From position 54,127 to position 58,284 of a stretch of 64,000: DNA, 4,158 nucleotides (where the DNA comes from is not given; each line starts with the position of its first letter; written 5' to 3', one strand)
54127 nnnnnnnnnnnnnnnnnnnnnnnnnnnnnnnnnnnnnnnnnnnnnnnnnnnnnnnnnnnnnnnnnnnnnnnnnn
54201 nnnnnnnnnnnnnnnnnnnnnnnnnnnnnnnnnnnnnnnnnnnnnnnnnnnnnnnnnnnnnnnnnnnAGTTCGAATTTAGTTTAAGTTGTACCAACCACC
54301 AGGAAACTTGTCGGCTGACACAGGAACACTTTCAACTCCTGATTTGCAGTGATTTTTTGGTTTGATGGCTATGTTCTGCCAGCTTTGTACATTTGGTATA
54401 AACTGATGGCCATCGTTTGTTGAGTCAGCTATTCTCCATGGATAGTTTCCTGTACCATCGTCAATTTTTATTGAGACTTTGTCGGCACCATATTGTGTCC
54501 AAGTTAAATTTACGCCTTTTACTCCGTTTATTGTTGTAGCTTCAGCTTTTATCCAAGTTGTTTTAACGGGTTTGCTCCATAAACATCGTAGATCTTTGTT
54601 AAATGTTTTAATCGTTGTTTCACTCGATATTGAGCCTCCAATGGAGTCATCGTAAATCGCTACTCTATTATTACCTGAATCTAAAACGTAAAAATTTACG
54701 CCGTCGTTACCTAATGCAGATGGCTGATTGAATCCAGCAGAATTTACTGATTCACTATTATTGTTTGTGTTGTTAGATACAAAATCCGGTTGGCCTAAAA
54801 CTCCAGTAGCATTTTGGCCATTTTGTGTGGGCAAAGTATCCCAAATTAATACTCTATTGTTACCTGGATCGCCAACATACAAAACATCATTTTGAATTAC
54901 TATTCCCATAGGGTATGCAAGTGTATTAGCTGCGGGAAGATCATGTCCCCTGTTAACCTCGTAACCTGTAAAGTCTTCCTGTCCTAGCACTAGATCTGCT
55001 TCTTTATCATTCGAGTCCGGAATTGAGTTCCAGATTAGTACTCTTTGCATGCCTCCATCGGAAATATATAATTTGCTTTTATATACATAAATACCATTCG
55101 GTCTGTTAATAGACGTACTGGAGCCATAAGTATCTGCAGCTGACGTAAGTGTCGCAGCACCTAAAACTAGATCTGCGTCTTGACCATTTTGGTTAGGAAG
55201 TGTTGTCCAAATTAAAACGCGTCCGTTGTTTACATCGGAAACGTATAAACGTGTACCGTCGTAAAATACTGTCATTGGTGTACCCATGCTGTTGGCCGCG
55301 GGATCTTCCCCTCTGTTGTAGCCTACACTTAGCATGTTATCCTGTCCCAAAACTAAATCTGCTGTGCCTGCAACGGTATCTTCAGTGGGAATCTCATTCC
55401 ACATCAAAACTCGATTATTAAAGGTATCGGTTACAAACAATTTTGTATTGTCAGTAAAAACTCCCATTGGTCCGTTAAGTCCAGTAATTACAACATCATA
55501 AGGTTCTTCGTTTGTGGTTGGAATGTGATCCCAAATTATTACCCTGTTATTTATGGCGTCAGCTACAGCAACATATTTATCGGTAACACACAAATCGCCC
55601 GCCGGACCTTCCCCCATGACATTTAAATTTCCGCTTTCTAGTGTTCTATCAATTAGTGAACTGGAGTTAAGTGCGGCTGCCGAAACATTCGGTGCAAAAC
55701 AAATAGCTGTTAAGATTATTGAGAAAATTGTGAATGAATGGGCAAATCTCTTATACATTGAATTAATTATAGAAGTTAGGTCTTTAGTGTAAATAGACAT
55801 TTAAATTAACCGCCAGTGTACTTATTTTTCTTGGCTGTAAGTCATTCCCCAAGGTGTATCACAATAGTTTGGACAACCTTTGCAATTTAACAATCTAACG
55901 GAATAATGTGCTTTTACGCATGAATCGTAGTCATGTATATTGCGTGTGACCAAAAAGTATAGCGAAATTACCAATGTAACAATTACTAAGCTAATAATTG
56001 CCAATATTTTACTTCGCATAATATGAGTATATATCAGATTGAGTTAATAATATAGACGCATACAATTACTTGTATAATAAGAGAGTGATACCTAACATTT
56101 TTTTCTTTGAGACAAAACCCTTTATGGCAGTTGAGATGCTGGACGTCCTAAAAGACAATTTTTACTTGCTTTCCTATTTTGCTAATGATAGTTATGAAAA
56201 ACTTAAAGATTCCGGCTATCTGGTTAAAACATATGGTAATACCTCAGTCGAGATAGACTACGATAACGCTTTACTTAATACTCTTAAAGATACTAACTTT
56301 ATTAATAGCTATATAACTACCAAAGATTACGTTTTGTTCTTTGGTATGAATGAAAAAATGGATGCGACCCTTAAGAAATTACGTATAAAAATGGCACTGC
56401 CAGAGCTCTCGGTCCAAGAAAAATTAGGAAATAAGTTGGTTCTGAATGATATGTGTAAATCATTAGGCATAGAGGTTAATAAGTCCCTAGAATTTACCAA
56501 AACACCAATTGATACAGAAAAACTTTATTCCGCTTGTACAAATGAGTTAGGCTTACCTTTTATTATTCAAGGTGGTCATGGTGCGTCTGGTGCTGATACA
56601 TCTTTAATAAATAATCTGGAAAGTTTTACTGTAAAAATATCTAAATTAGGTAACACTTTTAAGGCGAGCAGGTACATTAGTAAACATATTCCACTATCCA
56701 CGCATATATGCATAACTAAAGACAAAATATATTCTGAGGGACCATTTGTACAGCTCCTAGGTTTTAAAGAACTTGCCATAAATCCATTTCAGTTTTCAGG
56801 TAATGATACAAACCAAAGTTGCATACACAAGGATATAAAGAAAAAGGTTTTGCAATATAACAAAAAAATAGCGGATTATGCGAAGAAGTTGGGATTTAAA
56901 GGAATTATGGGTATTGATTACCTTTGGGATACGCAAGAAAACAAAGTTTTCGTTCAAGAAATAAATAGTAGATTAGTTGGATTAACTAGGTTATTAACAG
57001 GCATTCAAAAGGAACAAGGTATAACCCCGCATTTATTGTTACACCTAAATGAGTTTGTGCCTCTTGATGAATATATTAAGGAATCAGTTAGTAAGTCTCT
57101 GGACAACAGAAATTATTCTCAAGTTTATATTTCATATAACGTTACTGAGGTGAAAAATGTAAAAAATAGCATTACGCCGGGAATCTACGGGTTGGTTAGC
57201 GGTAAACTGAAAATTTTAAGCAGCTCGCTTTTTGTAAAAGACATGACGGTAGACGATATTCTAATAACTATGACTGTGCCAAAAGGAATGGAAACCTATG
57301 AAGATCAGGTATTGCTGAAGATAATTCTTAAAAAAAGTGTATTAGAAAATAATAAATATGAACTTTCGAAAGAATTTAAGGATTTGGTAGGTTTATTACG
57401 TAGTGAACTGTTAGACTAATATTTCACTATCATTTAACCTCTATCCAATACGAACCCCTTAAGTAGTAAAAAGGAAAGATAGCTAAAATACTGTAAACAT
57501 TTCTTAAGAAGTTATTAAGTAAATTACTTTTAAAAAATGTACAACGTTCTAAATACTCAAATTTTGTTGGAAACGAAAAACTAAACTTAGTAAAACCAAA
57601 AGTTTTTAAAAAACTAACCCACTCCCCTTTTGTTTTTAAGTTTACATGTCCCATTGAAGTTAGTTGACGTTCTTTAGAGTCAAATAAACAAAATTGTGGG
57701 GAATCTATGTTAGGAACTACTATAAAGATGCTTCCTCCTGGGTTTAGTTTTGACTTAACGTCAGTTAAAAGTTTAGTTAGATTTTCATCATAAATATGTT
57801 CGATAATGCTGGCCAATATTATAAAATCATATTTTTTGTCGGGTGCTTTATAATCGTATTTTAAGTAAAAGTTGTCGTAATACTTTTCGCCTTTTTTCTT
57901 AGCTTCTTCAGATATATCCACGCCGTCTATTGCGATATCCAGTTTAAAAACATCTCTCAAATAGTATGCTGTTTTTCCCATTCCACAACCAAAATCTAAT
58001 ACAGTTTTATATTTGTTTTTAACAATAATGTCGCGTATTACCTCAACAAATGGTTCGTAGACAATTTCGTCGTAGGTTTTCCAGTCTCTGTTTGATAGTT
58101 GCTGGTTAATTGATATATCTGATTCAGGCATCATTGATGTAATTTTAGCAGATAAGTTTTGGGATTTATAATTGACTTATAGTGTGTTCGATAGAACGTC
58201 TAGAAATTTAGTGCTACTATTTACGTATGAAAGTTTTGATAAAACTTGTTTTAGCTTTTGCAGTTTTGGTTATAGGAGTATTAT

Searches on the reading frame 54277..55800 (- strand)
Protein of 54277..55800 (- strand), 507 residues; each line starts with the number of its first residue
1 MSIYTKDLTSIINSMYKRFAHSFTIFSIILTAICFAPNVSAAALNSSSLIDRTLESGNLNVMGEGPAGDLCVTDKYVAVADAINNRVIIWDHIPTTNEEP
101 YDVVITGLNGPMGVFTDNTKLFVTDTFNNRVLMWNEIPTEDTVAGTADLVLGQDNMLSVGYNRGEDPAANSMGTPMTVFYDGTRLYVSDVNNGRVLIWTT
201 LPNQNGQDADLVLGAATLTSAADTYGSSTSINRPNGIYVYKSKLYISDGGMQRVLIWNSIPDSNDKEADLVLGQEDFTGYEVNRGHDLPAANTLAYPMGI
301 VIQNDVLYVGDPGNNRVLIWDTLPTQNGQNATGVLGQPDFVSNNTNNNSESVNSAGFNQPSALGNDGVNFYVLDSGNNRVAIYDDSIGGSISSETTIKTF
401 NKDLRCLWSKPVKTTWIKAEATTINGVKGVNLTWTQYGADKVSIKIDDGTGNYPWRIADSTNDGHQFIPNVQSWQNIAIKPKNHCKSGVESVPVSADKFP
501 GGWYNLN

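Call 8: search_protein_families(library=pfam, proteins=[window:54277-55800:-], max_evalue=1)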
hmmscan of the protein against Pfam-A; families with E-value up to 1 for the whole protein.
window:54277-55800:- (507 aa): 1 family
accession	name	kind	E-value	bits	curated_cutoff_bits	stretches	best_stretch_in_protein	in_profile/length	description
PF01436.27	NHL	-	5.5e-11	42.4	20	2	294-319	1-27/28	NHL repeat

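Call 10: search_protein_families(library=ncbifam, proteins=[window:54277-55800:-], max_evalue=1)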
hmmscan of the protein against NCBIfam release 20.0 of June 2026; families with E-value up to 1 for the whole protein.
window:54277-55800:- (507 aa): 5 families
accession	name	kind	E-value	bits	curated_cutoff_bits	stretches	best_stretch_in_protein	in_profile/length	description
NF033206.1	ScyE_fam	subfamily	0.0011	18.6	80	1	103-321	2-166/333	ScyD/ScyE family protein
NF006977.0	PRK09450.1-1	equivalog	0.072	10.9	1761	1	52-120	162-229/848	class I adenylate cyclase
NF006979.0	PRK09450.1-4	equivalog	0.086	10.5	1316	1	52-120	162-229/850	class I adenylate cyclase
NF047780.1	LIC12708_fam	subfamily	0.1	11.4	150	0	228-259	53-84/391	LIC_12708 family protein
TIGR02276.1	beta_rpt_yvtn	repeat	0.53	10.3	27.85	0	117-131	2-16/42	beta-propeller repeat protein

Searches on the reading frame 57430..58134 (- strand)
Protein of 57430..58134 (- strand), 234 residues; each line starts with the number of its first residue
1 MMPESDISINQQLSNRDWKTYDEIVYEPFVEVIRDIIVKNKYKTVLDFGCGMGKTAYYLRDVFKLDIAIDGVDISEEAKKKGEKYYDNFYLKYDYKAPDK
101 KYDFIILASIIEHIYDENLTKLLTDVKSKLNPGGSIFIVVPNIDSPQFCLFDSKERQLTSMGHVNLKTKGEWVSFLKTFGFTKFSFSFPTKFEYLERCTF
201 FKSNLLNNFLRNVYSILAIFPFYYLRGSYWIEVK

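Call 16: search_protein_families(library=pfam, proteins=[window:57430-58134:-], max_evalue=0.001)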
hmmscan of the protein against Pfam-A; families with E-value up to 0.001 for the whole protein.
window:57430-58134:- (234 aa): 10 families
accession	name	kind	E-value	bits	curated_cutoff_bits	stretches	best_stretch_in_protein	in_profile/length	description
PF13489.12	Methyltransf_23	-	1.8e-17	64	27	1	39-182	20-160/164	Methyltransferase domain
PF13649.12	Methyltransf_25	-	1.7e-10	41.8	27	1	45-134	1-97/97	Methyltransferase domain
PF08242.18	Methyltransf_12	-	4.8e-10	40.5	30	1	46-135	1-97/98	Methyltransferase domain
PF08241.18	Methyltransf_11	-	4.7e-09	37.2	21.2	1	46-138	1-95/95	Methyltransferase domain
PF13847.12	Methyltransf_31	-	6.7e-08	32.8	27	1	40-157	2-128/145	Methyltransferase domain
PF05891.18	Methyltransf_PK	-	3.4e-07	30.5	27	1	36-159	50-179/218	AdoMet dependent proline di-methyltransferase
PF02353.26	CMAS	-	5.3e-07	29.7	27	1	42-138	63-164/273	Mycolic acid cyclopropane synthetase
PF03848.20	TehB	-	1e-05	25.5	20.4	1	41-140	30-134/193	Tellurite resistance protein TehB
PF05175.20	MTS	-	2.2e-05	24.6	23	1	38-140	28-140/170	Methyltransferase small domain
PF05219.18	DREV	-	0.00032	20.3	26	1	40-138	93-186/265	DREV methyltransferase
